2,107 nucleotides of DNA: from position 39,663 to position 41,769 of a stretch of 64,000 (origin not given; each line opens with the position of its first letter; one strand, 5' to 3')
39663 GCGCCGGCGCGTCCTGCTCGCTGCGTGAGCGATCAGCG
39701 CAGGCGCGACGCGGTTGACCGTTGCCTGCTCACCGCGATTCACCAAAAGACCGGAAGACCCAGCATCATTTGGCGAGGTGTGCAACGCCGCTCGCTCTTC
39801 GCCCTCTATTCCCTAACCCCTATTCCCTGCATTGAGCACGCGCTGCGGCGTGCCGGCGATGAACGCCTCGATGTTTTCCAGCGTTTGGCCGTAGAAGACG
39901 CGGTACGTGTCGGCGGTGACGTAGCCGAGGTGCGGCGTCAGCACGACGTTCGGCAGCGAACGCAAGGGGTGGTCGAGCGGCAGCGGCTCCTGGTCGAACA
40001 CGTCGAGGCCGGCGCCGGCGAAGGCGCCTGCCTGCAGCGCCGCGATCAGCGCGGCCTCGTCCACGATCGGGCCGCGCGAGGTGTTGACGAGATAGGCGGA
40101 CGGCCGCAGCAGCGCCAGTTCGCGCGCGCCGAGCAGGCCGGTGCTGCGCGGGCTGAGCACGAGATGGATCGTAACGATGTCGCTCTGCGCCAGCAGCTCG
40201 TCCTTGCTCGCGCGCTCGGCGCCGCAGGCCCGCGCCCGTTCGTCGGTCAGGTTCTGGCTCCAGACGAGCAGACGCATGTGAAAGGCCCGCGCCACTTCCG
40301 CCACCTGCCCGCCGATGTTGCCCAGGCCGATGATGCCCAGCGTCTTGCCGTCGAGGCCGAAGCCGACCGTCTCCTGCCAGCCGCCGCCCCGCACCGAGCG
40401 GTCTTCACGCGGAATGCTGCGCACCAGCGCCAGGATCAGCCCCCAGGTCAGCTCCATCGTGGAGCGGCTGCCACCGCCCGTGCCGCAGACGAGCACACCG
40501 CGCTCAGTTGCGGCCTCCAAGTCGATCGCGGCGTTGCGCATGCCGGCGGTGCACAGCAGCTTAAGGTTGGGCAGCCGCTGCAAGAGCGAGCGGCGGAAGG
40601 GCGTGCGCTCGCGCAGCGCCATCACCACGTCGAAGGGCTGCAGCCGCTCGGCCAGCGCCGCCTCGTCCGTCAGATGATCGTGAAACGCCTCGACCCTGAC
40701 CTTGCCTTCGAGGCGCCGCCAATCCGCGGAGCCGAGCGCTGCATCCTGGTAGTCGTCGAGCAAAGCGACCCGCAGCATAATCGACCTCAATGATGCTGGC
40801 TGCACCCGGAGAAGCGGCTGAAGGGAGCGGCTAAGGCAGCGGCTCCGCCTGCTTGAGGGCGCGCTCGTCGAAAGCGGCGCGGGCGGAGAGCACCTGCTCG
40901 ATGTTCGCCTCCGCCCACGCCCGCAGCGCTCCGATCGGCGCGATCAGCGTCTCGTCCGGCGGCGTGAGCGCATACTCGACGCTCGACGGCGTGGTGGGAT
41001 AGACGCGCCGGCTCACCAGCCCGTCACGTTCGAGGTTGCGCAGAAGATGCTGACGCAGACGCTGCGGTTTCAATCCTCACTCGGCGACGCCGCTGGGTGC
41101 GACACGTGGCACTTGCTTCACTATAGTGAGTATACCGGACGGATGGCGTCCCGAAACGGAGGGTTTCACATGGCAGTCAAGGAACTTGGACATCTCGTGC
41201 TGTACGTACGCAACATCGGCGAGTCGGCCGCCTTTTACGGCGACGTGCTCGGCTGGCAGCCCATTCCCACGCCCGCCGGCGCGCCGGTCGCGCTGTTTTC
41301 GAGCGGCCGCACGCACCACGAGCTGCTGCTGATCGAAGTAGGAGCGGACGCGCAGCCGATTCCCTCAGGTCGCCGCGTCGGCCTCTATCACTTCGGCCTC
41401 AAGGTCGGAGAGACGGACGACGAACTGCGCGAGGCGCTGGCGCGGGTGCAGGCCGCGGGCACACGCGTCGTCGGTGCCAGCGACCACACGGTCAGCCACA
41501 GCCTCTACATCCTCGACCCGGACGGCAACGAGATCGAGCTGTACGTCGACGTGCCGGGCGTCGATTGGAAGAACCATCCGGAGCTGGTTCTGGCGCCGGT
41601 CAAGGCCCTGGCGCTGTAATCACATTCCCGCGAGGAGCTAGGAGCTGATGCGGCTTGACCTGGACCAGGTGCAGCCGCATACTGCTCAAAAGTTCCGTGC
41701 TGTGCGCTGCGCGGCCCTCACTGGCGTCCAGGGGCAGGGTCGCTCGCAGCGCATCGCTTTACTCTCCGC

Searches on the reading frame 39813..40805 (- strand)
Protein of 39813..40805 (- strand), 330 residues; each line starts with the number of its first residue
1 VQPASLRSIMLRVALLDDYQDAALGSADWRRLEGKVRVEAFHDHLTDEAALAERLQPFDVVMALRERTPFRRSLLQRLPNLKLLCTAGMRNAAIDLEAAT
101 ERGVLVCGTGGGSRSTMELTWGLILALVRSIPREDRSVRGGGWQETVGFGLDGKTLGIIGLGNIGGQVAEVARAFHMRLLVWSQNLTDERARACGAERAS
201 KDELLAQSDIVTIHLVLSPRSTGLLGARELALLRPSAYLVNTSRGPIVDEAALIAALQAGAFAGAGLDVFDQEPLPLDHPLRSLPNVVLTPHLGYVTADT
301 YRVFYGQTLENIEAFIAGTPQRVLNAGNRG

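Call 52: search_protein_families(library=pfam, proteins=[window:39813-40805:-], max_evalue=0.001)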
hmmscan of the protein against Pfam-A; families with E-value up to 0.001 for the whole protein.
window:39813-40805:- (330 aa): 2 families
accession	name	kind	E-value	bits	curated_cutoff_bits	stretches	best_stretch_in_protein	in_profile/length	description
PF02826.25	2-Hacid_dh_C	-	7.6e-59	198.5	25.1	1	122-294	2-178/178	D-isomer specific 2-hydroxyacid dehydrogenase, NAD binding domain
PF00389.36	2-Hacid_dh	-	9.1e-15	55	24.6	1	31-323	14-132/134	D-isomer specific 2-hydroxyacid dehydrogenase, catalytic domain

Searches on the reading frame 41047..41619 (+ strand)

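Call 52: search_protein_families(library=pfam, proteins=[window:41047-41619:+], max_evalue=0.001)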
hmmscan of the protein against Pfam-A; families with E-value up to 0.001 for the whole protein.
window:41047-41619:+ (190 aa): 4 families
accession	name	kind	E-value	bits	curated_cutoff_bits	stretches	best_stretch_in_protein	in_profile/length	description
PF00903.31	Glyoxalase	-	9.7e-17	61.9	20.6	1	47-165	2-121/121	Glyoxalase/Bleomycin resistance protein/Dioxygenase superfamily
PF18029.7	Glyoxalase_6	-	2.5e-09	38.2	23.6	1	50-165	2-105/106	Glyoxalase-like domain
PF13669.12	Glyoxalase_4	-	2.6e-06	28.1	27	1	49-148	2-100/109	Glyoxalase/Bleomycin resistance protein/Dioxygenase superfamily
PF22677.2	Ble-like_N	-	0.00016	21.8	24.5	1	49-74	4-29/41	Bleomycin resistance protein-like N-terminal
